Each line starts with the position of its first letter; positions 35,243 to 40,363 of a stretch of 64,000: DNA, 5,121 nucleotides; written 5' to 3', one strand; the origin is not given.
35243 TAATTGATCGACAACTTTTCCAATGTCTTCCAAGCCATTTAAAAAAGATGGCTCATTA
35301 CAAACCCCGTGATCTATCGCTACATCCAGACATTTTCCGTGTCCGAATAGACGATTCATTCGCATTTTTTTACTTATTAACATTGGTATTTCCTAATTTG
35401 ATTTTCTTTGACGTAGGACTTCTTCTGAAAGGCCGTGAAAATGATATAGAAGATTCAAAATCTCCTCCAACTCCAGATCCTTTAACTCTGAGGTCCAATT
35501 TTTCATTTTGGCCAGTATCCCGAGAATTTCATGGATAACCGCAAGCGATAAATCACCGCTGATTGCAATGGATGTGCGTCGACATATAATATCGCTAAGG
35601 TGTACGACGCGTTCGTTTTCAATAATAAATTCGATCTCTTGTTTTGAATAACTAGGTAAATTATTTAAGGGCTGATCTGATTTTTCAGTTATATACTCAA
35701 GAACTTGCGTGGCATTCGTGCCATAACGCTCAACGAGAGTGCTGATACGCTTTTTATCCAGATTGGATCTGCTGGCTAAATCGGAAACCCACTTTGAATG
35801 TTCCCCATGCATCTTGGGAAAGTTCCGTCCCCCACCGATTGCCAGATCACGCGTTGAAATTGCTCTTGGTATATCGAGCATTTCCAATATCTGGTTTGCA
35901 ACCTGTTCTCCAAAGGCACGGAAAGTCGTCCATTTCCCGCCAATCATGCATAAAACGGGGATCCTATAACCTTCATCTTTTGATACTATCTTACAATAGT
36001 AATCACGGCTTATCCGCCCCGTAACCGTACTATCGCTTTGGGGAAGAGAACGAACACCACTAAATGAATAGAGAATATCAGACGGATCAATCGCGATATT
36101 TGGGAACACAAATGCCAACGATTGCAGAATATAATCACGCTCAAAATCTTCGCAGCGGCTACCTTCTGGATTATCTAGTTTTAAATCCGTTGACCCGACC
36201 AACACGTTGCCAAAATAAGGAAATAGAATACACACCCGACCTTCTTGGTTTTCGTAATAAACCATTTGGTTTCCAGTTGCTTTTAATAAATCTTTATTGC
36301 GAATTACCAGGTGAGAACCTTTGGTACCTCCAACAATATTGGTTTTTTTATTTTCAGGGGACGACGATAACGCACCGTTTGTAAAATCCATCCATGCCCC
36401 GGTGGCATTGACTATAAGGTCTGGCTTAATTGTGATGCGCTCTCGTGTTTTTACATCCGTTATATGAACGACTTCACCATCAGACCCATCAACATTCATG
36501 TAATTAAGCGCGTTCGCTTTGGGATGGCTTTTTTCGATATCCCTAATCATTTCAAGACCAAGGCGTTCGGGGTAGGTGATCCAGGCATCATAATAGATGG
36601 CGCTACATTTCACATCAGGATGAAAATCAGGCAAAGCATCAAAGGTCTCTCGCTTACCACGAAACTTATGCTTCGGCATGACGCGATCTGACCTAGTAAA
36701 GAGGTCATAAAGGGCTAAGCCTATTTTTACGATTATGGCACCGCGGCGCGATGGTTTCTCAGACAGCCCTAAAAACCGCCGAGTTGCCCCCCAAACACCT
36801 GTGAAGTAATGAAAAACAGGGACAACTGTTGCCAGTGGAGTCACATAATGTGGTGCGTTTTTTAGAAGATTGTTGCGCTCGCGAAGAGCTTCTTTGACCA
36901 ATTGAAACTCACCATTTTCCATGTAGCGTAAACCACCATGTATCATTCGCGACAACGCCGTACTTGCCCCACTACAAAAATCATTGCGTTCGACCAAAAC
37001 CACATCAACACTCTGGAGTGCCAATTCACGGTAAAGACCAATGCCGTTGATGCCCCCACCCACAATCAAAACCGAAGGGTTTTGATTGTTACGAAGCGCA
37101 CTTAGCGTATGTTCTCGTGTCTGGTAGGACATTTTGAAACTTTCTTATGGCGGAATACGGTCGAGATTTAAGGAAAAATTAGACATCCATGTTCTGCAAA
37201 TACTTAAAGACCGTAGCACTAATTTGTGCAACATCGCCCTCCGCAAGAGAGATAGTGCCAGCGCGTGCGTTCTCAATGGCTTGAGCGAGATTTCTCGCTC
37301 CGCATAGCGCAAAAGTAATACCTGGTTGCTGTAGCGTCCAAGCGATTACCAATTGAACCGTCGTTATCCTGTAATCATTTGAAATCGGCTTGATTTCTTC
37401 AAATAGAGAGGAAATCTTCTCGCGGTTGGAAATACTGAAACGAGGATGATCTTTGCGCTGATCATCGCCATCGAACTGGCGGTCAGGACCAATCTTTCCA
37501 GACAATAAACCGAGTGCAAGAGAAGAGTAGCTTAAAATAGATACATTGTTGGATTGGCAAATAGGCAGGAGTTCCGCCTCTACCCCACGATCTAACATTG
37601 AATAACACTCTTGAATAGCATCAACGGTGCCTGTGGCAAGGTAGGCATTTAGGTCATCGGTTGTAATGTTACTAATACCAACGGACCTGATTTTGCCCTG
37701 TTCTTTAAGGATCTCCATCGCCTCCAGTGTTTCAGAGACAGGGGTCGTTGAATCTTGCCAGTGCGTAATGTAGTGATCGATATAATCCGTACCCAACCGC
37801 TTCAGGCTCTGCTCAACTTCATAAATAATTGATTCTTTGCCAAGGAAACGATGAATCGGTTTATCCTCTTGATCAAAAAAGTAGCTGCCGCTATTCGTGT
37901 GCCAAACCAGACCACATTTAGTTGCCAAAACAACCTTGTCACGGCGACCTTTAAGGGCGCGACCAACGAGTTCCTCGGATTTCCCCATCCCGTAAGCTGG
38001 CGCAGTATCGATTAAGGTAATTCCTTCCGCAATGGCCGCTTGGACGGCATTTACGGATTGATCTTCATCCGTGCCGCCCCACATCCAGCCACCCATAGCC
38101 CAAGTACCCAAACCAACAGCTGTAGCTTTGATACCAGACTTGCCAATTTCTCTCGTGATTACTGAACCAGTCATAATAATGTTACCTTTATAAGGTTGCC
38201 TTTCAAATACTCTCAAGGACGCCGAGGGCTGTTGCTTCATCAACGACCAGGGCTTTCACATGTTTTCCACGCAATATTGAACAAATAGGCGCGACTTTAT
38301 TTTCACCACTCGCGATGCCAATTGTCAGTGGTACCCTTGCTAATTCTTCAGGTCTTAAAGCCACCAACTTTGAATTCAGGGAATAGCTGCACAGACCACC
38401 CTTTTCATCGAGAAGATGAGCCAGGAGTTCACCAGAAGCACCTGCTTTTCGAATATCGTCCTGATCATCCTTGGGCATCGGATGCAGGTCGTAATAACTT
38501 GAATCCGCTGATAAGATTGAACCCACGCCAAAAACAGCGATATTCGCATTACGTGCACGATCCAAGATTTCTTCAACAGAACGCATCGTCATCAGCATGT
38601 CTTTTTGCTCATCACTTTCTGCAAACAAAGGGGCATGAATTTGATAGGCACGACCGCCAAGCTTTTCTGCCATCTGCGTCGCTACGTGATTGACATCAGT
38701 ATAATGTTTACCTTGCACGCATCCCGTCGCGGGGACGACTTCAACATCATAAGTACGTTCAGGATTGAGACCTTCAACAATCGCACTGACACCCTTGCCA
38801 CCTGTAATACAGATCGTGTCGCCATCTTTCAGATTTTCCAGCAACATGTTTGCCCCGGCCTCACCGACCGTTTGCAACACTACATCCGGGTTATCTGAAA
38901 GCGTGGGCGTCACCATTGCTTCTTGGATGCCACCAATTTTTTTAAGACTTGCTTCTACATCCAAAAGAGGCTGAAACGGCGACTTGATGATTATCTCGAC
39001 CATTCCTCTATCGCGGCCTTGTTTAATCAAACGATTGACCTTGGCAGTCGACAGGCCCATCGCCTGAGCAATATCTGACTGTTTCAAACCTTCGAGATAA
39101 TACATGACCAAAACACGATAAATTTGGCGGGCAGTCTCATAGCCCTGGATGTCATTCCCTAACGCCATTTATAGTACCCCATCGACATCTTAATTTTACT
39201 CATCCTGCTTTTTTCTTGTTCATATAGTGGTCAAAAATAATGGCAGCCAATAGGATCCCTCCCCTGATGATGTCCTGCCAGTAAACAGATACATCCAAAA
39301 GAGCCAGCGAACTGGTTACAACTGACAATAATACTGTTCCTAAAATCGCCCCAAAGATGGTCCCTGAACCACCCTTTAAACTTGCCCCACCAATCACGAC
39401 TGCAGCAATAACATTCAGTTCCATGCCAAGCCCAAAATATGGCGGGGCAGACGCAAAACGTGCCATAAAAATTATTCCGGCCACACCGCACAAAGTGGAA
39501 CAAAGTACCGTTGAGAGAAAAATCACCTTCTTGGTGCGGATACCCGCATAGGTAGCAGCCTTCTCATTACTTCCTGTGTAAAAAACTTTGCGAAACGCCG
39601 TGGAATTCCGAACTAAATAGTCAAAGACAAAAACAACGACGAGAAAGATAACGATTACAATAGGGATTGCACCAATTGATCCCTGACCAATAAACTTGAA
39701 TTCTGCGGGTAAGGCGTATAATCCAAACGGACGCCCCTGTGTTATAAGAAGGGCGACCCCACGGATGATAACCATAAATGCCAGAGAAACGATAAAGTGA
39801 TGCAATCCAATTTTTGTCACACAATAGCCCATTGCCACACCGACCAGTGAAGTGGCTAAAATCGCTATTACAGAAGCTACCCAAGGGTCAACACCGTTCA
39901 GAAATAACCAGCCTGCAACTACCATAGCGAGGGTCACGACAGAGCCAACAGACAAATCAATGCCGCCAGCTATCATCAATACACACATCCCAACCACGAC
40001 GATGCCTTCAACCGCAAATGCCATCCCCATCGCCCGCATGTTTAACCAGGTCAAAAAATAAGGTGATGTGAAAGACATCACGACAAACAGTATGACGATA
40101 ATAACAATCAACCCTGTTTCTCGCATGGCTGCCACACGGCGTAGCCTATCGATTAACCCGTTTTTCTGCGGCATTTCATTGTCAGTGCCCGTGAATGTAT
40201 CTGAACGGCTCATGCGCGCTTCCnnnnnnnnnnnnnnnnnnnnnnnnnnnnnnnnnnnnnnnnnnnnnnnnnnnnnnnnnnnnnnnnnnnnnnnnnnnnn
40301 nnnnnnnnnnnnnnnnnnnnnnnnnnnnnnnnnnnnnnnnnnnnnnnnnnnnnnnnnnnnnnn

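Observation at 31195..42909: IS-bracketed sugar/polyol uptake and catabolism cluster combining ery-like and lsr-like gene families in an unfamiliar arrangement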

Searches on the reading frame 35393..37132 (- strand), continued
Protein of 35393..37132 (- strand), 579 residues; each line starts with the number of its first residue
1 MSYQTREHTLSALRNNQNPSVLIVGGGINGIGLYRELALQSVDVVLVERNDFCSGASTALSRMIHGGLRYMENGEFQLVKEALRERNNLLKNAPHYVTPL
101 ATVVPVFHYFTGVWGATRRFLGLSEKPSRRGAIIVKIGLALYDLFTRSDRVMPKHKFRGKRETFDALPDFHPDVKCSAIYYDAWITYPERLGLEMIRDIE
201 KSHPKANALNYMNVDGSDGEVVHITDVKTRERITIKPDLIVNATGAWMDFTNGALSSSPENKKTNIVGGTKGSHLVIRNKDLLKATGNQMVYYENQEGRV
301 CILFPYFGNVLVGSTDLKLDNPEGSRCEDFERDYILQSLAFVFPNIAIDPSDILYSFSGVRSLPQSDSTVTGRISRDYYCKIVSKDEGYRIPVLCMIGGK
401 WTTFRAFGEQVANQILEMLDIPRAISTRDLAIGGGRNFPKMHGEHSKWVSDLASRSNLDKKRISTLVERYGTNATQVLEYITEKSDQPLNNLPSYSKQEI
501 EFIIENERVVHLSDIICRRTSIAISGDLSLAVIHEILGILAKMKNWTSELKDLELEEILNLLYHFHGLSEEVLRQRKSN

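Call 51: get_annotated_region(hit=H32, flank=8000)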
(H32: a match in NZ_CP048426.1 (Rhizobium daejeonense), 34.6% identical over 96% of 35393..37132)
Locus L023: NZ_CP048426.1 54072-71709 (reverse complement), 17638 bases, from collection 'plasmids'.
description: Rhizobium daejeonense strain KACC 13094 plasmid unnamed3, complete sequence
organism: Rhizobium daejeonense (NCBI taxid 240521)
taxonomy: Bacteria; Pseudomonadota; Alphaproteobacteria; Hyphomicrobiales; Rhizobiaceae; Rhizobium; Rhizobium daejeonense
host: -; source: Cell,soil; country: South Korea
typing (MOB-suite, as given by PLSDB): non-mobilizable
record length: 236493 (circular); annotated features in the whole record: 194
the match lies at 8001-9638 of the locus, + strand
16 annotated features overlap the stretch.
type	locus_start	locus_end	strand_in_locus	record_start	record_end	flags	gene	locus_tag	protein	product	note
CDS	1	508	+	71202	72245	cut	-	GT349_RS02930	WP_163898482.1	ABC transporter ATP-binding protein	-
CDS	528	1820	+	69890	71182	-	-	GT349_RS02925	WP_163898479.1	glycosyltransferase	-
CDS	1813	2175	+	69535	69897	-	-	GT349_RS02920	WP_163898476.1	cupin domain-containing protein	-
CDS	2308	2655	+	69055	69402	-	-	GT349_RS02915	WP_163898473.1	cupin domain-containing protein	-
CDS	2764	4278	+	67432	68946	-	-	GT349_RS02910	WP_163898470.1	aldehyde dehydrogenase family protein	-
CDS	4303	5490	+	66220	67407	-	-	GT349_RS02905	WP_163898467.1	saccharopine dehydrogenase NADP-binding domain-containing protein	-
CDS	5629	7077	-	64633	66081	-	-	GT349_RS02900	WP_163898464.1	aldehyde dehydrogenase family protein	-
CDS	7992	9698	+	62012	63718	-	-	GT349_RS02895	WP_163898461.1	FAD-dependent oxidoreductase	-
CDS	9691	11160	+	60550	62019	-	-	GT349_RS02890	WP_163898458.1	FGGY-family carbohydrate kinase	GO:0016310 - phosphorylation [Evidence IEA]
CDS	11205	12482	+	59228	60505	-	-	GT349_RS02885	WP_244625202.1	sugar ABC transporter substrate-binding protein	-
CDS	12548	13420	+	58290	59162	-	-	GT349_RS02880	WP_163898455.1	sugar ABC transporter permease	-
CDS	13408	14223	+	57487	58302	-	-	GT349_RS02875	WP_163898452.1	carbohydrate ABC transporter permease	GO:0008643 - carbohydrate transport [Evidence IEA]; GO:0055085 - transmembrane transport [Evidence IEA]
CDS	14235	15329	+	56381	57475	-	-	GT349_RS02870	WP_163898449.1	ABC transporter ATP-binding protein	-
CDS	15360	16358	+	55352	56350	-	-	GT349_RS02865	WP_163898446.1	hypothetical protein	-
CDS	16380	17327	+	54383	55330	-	-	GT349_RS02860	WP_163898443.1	sugar-binding transcriptional regulator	-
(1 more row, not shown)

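Call 67: search_solved_structures(query=window:35393-37132:-, max_evalue=1e-10)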
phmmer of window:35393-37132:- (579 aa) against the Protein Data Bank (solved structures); distinct sequences matched with E-value up to 1e-10: 4.
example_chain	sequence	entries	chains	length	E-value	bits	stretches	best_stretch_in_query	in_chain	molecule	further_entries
3da1_A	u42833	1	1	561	6.7e-48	166.8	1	18-552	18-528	Glycerol-3-phosphate dehydrogenase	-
2qcu_A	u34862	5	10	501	5.2e-41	144.1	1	20-521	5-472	Aerobic glycerol-3-phosphate dehydrogenase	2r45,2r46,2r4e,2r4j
2rgh_A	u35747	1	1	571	1e-33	120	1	3-556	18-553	Alpha-Glycerophosphate Oxidase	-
2rgo_A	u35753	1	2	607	2e-30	109.2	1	3-365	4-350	Alpha-Glycerophosphate Oxidase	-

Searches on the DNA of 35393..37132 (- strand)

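Call 33: search_dna_similar(query=L017:3200-15000:+, collection=plasmids, mode=near, max_rows=60)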
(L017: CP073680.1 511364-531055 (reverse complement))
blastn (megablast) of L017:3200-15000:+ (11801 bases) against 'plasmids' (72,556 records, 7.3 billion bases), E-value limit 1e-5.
Records with a match: 218; places in all: 228; records where one place covers at least 80% of the query: 155.
Best place of each record, by identity: >=99% 28; 95-99% 22; 90-95% 5; 80-90% 36; 60-80% 127.
By first word of the organism name: Rhizobium 82; Sinorhizobium 74; Agrobacterium 17; Shinella 13; Ensifer 10; Phyllobacterium 6; Labrenzia 3; Roseateles 1; Paracoccus 1; Roseibium 1; and 10 more.
By predicted mobility (MOB-suite, as given by PLSDB): non-mobilizable 90; conjugative 66; mobilizable 62.
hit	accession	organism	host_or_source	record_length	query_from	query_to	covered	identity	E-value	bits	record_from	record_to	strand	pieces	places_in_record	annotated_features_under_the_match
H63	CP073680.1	Sinorhizobium meliloti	Medicago truncatula,cell culture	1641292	1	11801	100%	100.0%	0e+0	21793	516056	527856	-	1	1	glycerol-3-phosphate dehydrogenase/oxidase | carbohydrate kinase | sugar-binding transcriptional regulator | aldo/keto reductase | ABC transporter permease | and 1 other names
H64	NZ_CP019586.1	Sinorhizobium meliloti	Medicago arborea,tissue sample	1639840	1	11801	100%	99.9%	0e+0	21715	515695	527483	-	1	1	none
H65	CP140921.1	Sinorhizobium meliloti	Medicago lupulina,whole organism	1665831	1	11801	100%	99.4%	0e+0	21359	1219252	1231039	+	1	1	GMC family oxidoreductase | sugar ABC transporter ATP-binding protein | FGGY-family carbohydrate kinase | substrate-binding domain-containing protein | sugar-binding transcriptional regulator | and 4 other names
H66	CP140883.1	Sinorhizobium meliloti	Medicago lupulina,whole organism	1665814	1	11801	100%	99.4%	0e+0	21359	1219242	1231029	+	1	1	glycerol-3-phosphate dehydrogenase/oxidase | GMC family oxidoreductase | sugar ABC transporter ATP-binding protein | FGGY-family carbohydrate kinase | substrate-binding domain-containing protein | and 4 other names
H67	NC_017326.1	Sinorhizobium meliloti SM11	-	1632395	1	11801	100%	99.3%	0e+0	21328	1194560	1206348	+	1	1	none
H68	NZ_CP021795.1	Sinorhizobium meliloti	Medicago sativa,Single Cell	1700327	1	11801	100%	99.3%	0e+0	21328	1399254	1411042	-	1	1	none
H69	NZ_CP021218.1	Sinorhizobium meliloti RU11/001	-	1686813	1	11801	100%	99.3%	0e+0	21322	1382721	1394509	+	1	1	none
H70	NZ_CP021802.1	Sinorhizobium meliloti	Medicago sativa,Single Cell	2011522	1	11801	100%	99.3%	0e+0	21322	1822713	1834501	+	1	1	none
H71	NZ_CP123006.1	Sinorhizobium meliloti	Medicago sativa,cell culture,nodules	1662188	1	11801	100%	99.3%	0e+0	21316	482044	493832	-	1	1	none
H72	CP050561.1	Sinorhizobium meliloti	Melilotus officinalis,cell culture,root ...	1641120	1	11801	100%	99.3%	0e+0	21311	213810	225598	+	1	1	glycerol-3-phosphate dehydrogenase/oxidase | GMC family oxidoreductase | sugar ABC transporter ATP-binding protein | carbohydrate kinase | sugar ABC transporter substrate-binding protein | and 5 other names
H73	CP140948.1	Sinorhizobium meliloti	Medicago lupulina,whole organism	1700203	1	11801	100%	99.3%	0e+0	21308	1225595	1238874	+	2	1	glycerol-3-phosphate dehydrogenase/oxidase | GMC family oxidoreductase | FGGY-family carbohydrate kinase | IS5-like element ISRm12 family transposase | sugar-binding transcriptional regulator | and 5 other names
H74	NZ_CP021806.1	Sinorhizobium meliloti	Medicago truncatula,Single Cell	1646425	1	11801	100%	99.2%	0e+0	21250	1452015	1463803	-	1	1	none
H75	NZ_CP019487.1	Sinorhizobium meliloti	alfalfa,single cell,nitrogen fixing ...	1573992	1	11801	100%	99.2%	0e+0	21243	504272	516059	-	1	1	none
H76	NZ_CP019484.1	Sinorhizobium meliloti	alfalfa,whole organism,alfalfa nodule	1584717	1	11801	100%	99.2%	0e+0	21243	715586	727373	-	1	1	none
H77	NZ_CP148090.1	Sinorhizobium meliloti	Medicago sativa,cell culture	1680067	1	11801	100%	99.2%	0e+0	21233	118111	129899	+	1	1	none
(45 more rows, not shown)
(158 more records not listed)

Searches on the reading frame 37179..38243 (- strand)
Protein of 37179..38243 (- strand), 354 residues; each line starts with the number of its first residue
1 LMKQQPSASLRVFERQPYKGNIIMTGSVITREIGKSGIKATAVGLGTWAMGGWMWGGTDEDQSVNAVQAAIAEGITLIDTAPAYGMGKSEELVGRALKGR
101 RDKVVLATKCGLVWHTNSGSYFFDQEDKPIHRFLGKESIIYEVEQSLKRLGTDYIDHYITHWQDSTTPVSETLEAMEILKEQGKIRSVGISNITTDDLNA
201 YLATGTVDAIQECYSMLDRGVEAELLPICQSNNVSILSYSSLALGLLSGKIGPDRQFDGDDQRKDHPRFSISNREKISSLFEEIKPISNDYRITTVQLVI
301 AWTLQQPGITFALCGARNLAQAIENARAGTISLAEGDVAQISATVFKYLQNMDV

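Call 3: search_protein_families(library=pfam, proteins=[window:37179-38243:-])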
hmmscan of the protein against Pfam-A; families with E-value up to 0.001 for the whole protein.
window:37179-38243:- (354 aa): 1 family
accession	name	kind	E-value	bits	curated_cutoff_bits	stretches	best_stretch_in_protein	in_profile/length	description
PF00248.27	Aldo_ket_red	-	1.1e-66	225.4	24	1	43-343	2-288/291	Aldo/keto reductase family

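Call 4: search_protein_families(library=ncbifam, proteins=[window:37179-38243:-])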
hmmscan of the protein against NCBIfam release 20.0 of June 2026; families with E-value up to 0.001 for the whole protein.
window:37179-38243:- (354 aa): 7 families
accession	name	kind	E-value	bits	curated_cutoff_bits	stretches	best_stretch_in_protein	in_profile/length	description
NF049922.1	MethglyxlRedYdjG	equivalog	1.2e-84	284.2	550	1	32-343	5-319/326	NADH-dependent methylglyoxal reductase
NF007912.0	PRK10625.1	equivalog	7.8e-30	104.4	415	1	33-345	6-338/346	NADP(H)-dependent aldo-keto reductase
TIGR01293.1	Kv_beta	subfamily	1.3e-26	93.5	365.4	1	30-328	3-300/319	voltage-dependent potassium channel subunit beta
NF007388.0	PRK09912.1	subfamily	5.6e-22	78.1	448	1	28-343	13-330/346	L-glyceraldehyde 3-phosphate reductase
NF007695.0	PRK10376.1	subfamily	3.8e-18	65.6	280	1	42-222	19-196/290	oxidoreductase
NF008377.0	PRK11172.1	equivalog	6.8e-16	58.3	327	1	60-245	15-184/267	2,5-didehydrogluconate reductase DkgB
NF008598.0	PRK11565.1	equivalog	1.8e-13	50.2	425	1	143-207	89-154/275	2,5-didehydrogluconate reductase DkgA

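Call 66: search_solved_structures(query=window:37179-38243:-, max_evalue=1e-20)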
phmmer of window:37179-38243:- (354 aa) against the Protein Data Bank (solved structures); distinct sequences matched with E-value up to 1e-20: 45.
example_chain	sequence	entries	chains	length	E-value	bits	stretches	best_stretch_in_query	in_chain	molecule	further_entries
1pz1_A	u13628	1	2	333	1.2e-71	244.6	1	33-321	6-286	General stress protein 69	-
3n2t_A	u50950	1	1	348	1.7e-59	204.6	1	40-321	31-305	Putative oxidoreductase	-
1pyf_A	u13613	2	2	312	1.8e-51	178.2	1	32-341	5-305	IolS protein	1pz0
6cia_A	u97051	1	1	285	1.4e-40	142.4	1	40-244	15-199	Aldo/keto reductase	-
4wgh_A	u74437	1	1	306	1.6e-40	142.3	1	40-244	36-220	Aldehyde reductase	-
3uyi_A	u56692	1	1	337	2.4e-38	135.1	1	32-344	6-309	Perakine reductase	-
3v0u_A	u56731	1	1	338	8.8e-38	133.2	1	32-344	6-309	Perakine reductase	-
3v0s_A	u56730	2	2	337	9.1e-38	133.2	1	32-344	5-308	Perakine reductase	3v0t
6ovq_A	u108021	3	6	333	3.3e-35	124.8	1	31-334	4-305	Putative Side chain reductase | MtmW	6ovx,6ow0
6kik_A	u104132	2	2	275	6e-34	120.6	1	28-250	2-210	Oxidoreductase, aldo/keto reductase family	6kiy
4xk2_A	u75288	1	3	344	6.7e-34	120.5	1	31-343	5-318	Aldo/keto reductase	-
5dan_A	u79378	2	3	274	1.2e-33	119.7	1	30-250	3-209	2,5-diketo-D-gluconic acid reductase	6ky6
4pmj_A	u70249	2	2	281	7e-32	113.8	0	140-247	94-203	Putative oxidoreductase | Aldo-keto reductase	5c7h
4xap_A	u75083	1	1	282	7.1e-32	113.8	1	36-247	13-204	Aldo-keto reductase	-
8jwk_A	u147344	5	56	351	1.8e-31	112.5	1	23-335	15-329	Aldo/keto reductase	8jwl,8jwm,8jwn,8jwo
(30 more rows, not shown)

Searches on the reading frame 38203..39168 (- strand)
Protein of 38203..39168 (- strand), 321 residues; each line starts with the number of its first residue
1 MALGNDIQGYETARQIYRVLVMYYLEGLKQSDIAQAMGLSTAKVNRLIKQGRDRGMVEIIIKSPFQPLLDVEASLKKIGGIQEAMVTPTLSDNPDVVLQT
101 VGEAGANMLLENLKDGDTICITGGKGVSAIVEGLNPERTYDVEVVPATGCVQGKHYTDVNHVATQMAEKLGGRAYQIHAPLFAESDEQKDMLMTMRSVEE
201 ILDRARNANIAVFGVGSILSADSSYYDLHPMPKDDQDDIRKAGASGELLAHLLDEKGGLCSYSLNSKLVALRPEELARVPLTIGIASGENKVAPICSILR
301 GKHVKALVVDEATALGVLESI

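Call 3: search_protein_families(library=pfam, proteins=[window:38203-39168:-])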
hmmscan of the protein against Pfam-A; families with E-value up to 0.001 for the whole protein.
window:38203-39168:- (321 aa): 5 families
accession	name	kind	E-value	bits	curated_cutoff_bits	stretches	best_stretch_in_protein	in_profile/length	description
PF04198.19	Sugar-bind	-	1.4e-58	198.6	27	1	65-319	3-257/257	Putative sugar-binding domain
PF08281.18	Sigma70_r4_2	-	2.5e-07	30.7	25.7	1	18-53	17-52/54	Sigma-70, region 4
PF04545.22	Sigma70_r4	-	8.5e-06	25.6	24.1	1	18-53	11-46/50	Sigma-70, region 4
PF24034.1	DUF7343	-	0.0002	21.6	27.6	0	28-58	19-49/62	Domain of unknown function (DUF7343)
PF12802.13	MarR_2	-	0.00063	20.3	27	0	22-58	14-51/61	MarR family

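Call 4: search_protein_families(library=ncbifam, proteins=[window:38203-39168:-])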
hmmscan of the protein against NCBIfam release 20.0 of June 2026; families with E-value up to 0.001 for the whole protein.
window:38203-39168:- (321 aa): 4 families
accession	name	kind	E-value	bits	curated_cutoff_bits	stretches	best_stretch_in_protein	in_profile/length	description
NF053881.1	TransRegDeoRBac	equivalog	4.7e-50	170.5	420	1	13-317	6-309/311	DNA-binding transcriptional repressor DeoR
NF011947.0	PRK15418.1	equivalog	2.1e-40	138.9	486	1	13-320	16-317/319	transcriptional regulator LsrR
TIGR02937.1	sigma70-ECF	superfamily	2.6e-05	23.9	42.9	1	18-53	124-159/165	sigma-70 family RNA polymerase sigma factor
NF009181.0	PRK12529.1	equivalog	0.00018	21.7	247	1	15-51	132-168/179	RNA polymerase sigma factor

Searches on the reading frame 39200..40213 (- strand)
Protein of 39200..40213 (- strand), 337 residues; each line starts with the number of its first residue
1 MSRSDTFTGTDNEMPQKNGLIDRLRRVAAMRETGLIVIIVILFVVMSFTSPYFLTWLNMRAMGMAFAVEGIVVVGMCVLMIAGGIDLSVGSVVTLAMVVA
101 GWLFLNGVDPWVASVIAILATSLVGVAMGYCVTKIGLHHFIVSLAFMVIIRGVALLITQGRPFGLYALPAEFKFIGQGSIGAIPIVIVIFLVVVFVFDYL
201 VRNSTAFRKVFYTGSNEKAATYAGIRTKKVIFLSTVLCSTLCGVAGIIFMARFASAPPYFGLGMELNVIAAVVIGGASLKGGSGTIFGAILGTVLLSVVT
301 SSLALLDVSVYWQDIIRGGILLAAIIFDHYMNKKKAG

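Call 3: search_protein_families(library=pfam, proteins=[window:39200-40213:-])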
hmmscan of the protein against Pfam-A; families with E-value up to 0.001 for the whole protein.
window:39200-40213:- (337 aa): 1 family
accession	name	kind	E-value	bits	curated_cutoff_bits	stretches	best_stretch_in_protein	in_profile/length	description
PF02653.21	BPD_transp_2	-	1.3e-37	129.9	26.8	1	66-324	9-268/269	Branched-chain amino acid transport system / permease component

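Call 4: search_protein_families(library=ncbifam, proteins=[window:39200-40213:-])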
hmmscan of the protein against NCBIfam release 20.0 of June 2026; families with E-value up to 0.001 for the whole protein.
window:39200-40213:- (337 aa): 9 families
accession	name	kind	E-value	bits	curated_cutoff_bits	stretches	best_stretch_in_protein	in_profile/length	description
NF040906.3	GguB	equivalog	6.6e-59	200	450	2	182-334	223-375/375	multiple monosaccharide ABC transporter permease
NF008441.0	PRK11285.1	equivalog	1.8e-58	198.3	378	1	22-335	19-330/333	L-arabinose ABC transporter permease AraH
NF007067.0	PRK09512.1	equivalog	2.5e-52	178.1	398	1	30-330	18-319/321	ribose ABC transporter permease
NF007252.0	PRK09699.1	equivalog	1.1e-46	159.7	396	1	35-332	29-325/326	D-allose ABC transporter permease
NF011961.0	PRK15432.1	equivalog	2.8e-40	138.6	388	1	27-330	5-306/344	autoinducer 2 ABC transporter permease LsrC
NF008630.0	PRK11618.1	equivalog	2e-36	125.9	363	1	31-333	5-314/331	galactofuranose ABC transporter, permease protein YjfF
NF007014.0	PRK09478.1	equivalog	2.7e-35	122.3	386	1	28-333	11-333/336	galactose/methyl galactoside ABC transporter permease MglC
NF011612.1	PRK15038.1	equivalog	3.7e-27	95.4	500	1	32-326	5-303/322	autoinducer 2 ABC transporter permease LsrD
NF041862.1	YtfT_transport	equivalog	1e-24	87.3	535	1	70-326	67-322/339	galactofuranose ABC transporter, ATP-binding protein YtfT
